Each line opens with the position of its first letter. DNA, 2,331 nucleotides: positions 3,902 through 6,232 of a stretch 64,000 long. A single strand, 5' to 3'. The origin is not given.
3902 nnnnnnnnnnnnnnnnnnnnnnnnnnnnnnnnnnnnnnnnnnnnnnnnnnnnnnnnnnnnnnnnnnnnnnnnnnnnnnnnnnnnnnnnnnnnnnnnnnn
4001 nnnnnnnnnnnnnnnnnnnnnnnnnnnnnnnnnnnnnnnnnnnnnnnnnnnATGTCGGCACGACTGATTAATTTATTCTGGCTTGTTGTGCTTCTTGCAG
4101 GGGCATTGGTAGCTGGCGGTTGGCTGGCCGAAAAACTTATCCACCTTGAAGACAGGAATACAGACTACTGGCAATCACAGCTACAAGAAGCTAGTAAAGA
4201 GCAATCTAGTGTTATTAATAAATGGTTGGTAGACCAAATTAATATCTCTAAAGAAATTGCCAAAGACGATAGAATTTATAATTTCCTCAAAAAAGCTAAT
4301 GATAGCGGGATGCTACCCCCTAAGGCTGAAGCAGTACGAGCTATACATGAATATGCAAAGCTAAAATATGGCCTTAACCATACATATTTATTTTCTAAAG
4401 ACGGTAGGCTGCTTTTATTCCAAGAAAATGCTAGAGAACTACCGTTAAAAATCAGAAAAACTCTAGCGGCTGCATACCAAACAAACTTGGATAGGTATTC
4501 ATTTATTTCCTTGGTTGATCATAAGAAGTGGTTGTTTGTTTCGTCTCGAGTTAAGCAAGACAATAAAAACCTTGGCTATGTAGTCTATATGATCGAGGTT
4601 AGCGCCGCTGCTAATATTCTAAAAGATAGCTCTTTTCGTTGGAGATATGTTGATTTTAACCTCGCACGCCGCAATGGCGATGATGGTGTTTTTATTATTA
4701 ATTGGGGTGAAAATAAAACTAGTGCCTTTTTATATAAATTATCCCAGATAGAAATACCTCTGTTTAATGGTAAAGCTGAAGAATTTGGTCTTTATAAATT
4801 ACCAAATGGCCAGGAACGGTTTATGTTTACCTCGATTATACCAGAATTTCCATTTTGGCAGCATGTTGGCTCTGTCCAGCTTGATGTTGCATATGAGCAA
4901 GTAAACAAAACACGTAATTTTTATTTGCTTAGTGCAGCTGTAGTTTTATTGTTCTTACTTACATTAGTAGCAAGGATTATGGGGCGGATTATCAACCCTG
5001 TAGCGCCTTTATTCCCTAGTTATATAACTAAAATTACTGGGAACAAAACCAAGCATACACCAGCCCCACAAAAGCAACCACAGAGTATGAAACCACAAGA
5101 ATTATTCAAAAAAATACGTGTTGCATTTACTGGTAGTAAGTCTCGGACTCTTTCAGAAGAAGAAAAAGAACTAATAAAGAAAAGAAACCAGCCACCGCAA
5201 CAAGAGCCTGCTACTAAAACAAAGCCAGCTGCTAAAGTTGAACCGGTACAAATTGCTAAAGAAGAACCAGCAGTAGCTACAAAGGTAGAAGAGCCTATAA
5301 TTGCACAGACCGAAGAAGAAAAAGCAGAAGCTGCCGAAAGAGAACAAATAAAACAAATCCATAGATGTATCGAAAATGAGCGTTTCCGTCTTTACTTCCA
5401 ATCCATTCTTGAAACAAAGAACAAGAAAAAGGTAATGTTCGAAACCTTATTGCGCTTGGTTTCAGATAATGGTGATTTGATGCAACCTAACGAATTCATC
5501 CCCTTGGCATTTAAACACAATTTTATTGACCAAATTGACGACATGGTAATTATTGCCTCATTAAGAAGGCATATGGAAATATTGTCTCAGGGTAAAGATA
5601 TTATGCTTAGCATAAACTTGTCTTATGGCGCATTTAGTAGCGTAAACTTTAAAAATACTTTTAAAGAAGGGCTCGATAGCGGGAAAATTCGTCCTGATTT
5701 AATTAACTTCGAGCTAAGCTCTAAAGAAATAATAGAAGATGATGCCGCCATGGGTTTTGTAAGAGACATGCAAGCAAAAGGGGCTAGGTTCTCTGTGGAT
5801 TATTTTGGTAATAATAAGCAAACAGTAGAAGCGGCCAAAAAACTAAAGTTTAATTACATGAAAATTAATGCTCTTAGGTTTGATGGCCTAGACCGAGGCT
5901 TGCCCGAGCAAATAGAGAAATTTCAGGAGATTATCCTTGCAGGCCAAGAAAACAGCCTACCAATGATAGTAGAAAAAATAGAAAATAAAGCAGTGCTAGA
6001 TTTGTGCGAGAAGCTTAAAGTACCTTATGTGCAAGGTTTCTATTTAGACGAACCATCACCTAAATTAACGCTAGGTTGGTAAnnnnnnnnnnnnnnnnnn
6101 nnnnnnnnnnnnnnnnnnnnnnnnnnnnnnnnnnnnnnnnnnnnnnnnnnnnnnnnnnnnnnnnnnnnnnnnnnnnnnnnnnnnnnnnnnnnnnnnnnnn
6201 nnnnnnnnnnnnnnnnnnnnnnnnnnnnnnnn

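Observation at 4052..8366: c-di-GMP module: degenerate EAL membrane sensor, two tandem tail-anchored mini-proteins, and a GGDEY membrane cyclase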

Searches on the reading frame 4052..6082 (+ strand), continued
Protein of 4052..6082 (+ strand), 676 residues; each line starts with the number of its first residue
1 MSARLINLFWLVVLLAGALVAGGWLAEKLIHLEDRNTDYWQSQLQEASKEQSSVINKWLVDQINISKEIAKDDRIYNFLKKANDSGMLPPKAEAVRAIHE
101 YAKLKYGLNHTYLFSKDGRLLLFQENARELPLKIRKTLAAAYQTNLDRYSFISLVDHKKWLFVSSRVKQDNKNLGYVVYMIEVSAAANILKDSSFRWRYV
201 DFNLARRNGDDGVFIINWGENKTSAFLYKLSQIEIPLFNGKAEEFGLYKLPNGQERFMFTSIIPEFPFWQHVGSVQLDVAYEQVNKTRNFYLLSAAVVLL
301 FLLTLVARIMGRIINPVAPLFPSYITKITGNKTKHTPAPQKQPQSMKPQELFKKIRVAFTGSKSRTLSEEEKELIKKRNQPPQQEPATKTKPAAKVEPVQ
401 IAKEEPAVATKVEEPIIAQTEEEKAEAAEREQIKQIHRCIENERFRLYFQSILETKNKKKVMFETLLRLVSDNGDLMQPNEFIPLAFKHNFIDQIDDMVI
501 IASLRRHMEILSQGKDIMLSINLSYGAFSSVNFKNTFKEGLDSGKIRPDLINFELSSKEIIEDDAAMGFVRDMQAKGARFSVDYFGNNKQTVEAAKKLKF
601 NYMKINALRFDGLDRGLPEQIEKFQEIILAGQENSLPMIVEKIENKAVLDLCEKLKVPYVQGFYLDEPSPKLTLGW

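Call 69: fold_search(model_id=the predicted structure, library=pdb)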
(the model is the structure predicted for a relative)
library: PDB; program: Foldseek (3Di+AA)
matches with E <= 10: 1657; with E <= 0.001: 210
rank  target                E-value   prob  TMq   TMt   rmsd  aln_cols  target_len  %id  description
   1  5xgb                  3.8e-13  1.00  0.25  0.29  26.6       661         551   15  Crystal structure of the PAS-GGDEF-EAL domain of PA0861 from Pseudomonas aeruginosa (released 2017-12-20)
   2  5xge                  2.1e-12  1.00  0.25  0.29  25.0       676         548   13  Crystal structure of the PAS-GGDEF-EAL domain of PA0861 from Pseudomonas aeruginosa in complex with cyclic di-GMP (released 2017-12-20)
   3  9cmf_A                3.1e-12  1.00  0.26  0.23  40.4       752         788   13  Substrate bound DosP (released 2024-11-20)
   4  9ce0_B                3.2e-11  1.00  0.25  0.22  37.7       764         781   13  DosP Apo Bent form (released 2024-11-20)
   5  5xgd                  5.9e-11  1.00  0.25  0.29  24.6       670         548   14  Crystal structure of the PAS-GGDEF-EAL domain of PA0861 from Pseudomonas aeruginosa in complex with GTP (released 2017-12-20)
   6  9bkv_A                7.4e-11  1.00  0.25  0.22  46.3       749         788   14  DosP R97A bent form (released 2024-11-20)
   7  9bkv_B                1.9e-10  1.00  0.25  0.22  38.8       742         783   13  DosP R97A bent form (released 2024-11-20)
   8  5m1t_A                2.9e-10  1.00  0.25  0.58   8.3       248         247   23  PaMucR Phosphodiesterase, c-di-GMP complex (released 2017-03-01)
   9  9cdr_A                5.3e-10  1.00  0.24  0.21  51.0       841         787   13  DosP Apo straight form (released 2024-11-20)
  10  3n3t_A                5.6e-10  1.00  0.23  0.51   5.9       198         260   21  Crystal structure of putative diguanylate cyclase/phosphodiesterase complex with cyclic di-gmp (released 2010-06-16)
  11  3pju                  7.8e-10  1.00  0.25  0.57   7.5       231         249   19  Structure of Pseudomonas fluorescence LapD EAL domain complexed with c-di-GMP, P6522 (released 2011-02-09)
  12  3pjt_A                8.2e-10  1.00  0.25  0.59   7.5       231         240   19  Structure of Pseudomonas fluorescence LapD EAL domain complexed with c-di-GMP, C2221 (released 2011-02-09)
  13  4rnf                  8.7e-10  1.00  0.24  0.35   5.5       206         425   22  PaMorA tandem diguanylate cyclase - mutant phosphodiesterase, apo form (released 2014-11-19)
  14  5m1t_B                8.7e-10  1.00  0.24  0.61   5.9       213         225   24  PaMucR Phosphodiesterase, c-di-GMP complex (released 2017-03-01)
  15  4f48_A                1.0e-09  1.00  0.25  0.60   4.9       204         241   21  The X-ray structural of FimXEAL-c-di-GMP-PilZ complexes from Xanthomonas campestris (released 2012-11-14)
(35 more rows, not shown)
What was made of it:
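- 4121..4924 (+): Periplasmic dCache-like sensor domain (residues 24-291), between TM1 (residues 5-23) and TM2 (about residues 292-314). Foldseek matches the PctA and Mlp24 ligand-binding domains, TM-score 0.62-0.69 on the target (call 69).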

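Call 77: search_protein_families(library=pfam, alignment_id=A3, max_evalue=0.01)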
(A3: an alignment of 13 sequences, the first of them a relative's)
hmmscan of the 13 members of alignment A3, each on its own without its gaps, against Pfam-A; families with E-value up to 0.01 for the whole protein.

A. member 1, P0126 (676 aa): 1 family
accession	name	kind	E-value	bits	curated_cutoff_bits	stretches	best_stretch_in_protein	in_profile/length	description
PF00563.25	EAL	-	8.7e-38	130.4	31.3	1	435-668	3-236/236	EAL domain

B. families by the number of members that match (of 13 scanned): 1 family
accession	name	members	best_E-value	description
PF00563.25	EAL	13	4.5e-40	EAL domain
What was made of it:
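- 4121..4924 (+): No Pfam Cache hit in any of the 13 members (call 77).
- On EAL domain (Pfam PF00563): All 13 family members match (call 77).
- On dCache (double Cache) extracytoplasmic sensor domain: No Pfam Cache model matches any of the 13 members (call 77).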

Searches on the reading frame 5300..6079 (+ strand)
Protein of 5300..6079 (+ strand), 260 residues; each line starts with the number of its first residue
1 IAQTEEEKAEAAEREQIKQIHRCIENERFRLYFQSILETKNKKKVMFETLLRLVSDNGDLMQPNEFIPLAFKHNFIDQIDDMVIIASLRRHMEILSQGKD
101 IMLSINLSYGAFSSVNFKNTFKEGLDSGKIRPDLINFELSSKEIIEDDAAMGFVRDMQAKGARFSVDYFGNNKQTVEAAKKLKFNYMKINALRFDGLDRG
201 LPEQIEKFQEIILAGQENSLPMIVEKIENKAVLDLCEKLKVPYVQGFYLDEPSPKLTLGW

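Call 25: search_solved_structures(query=window:5300-6079:+, show_alignments=4, max_evalue=1e-10)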
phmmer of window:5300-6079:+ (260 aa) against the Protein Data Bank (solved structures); distinct sequences matched with E-value up to 1e-10: 19.
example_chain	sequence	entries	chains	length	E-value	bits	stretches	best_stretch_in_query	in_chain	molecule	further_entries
3hv9_A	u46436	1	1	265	1.1e-16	64.4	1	5-255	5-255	Protein FimX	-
3hv8_A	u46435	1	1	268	1.1e-16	64.4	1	5-255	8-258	Protein FimX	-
4j40_A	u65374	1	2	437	4.5e-16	62.4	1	6-255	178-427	FimX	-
8pps_A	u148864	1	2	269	9.9e-16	61.3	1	16-254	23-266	EAL domain-containing protein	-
5m1t_A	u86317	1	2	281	1.9e-15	60.4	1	11-255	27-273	MucR Phosphodiesterase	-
5xgb_A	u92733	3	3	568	3.7e-15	59.4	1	13-254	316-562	Uncharacterized protein | Uncharacterized protein PA0861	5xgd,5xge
4afy_A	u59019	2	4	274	5.1e-15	59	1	17-255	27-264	FIMX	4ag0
4rni_A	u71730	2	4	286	8.7e-15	58.2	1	6-256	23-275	Motility regulator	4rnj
4f3h_A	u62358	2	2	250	3.3e-14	56.3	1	12-253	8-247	Putative uncharacterized protein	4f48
4rnh_A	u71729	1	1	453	3.4e-14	56.3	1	6-256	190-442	Motility regulator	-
4rnf_A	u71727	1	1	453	1.2e-13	54.4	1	6-256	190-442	Motility regulator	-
4foj_A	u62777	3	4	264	3.7e-12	49.6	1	10-254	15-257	FimX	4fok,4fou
3pfm_A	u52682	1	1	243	4.3e-12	49.4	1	20-254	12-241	GGDEF domain protein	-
7lkq_A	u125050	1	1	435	1e-11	48.2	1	10-254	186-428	FimX(GGDEF-EAL)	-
6hq4_A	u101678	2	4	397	1.1e-11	48.1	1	18-252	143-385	EAL Enzyme Bd1971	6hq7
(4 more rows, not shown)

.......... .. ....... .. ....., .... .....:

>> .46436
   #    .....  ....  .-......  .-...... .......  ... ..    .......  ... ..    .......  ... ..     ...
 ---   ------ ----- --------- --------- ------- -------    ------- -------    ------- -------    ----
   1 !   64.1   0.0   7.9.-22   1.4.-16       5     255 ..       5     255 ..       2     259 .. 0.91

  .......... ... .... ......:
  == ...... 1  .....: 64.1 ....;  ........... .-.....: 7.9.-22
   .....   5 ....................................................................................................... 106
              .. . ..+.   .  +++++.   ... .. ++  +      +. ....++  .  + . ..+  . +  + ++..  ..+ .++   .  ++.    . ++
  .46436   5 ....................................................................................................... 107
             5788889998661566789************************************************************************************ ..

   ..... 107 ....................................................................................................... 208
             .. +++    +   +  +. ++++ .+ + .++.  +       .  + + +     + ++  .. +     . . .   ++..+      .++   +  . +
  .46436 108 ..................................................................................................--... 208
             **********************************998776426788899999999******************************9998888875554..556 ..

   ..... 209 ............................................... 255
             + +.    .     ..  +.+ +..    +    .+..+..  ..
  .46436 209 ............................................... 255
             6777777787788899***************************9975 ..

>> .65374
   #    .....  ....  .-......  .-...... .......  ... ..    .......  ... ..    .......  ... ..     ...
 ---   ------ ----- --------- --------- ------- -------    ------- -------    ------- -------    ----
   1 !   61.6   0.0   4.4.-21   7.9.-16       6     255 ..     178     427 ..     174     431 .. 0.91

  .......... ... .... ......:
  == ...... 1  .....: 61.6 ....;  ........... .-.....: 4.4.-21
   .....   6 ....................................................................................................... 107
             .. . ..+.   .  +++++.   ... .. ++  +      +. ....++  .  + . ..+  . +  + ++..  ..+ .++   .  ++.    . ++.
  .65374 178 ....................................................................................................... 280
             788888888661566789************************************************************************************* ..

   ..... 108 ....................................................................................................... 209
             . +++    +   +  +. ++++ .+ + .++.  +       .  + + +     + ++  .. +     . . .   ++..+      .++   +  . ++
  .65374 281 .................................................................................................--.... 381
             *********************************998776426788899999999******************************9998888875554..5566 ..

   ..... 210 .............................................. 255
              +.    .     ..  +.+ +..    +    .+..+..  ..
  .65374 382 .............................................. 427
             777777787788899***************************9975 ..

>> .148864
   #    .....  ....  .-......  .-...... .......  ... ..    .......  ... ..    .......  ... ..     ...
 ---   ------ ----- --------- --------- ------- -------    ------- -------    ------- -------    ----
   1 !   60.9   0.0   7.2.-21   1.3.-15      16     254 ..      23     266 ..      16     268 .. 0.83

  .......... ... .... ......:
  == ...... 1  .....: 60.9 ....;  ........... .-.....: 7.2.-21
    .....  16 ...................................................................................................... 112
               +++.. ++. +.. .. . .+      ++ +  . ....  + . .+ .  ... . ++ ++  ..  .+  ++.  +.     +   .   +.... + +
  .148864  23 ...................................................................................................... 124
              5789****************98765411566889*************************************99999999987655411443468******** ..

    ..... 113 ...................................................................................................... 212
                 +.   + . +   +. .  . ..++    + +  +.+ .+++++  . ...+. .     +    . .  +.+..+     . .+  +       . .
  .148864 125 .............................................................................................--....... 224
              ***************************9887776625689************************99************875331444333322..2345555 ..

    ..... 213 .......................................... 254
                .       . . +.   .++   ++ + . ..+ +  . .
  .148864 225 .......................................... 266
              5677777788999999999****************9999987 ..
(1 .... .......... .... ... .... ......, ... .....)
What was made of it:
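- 5354..6055 (+): EAL domain (residues 435-668) that lacks the second Asp of DD, the loop-6-stabilising Glu and the loop-6 motif, but keeps the other signature residues. Residue-by-residue alignments to FimX and the active phosphodiesterase RbdA (call 25).
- On Catalytically competent (class I) EAL phosphodiesterase: Positions were mapped on the alignment to the active phosphodiesterase RbdA, PDB 8pps (call 25).
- Closest known: Degenerate EAL c-di-GMP receptors. Same: FimX is the best sequence match among solved structures (E 1.1e-16, call 25).
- Closest known: Degenerate EAL c-di-GMP receptors. Different: More catalytic residues are retained than in FimX, whose metal-binding Asn is His in the call 25 alignment.
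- The closest sequence match among solved structures is the inactive FimX EAL domain (call 25).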
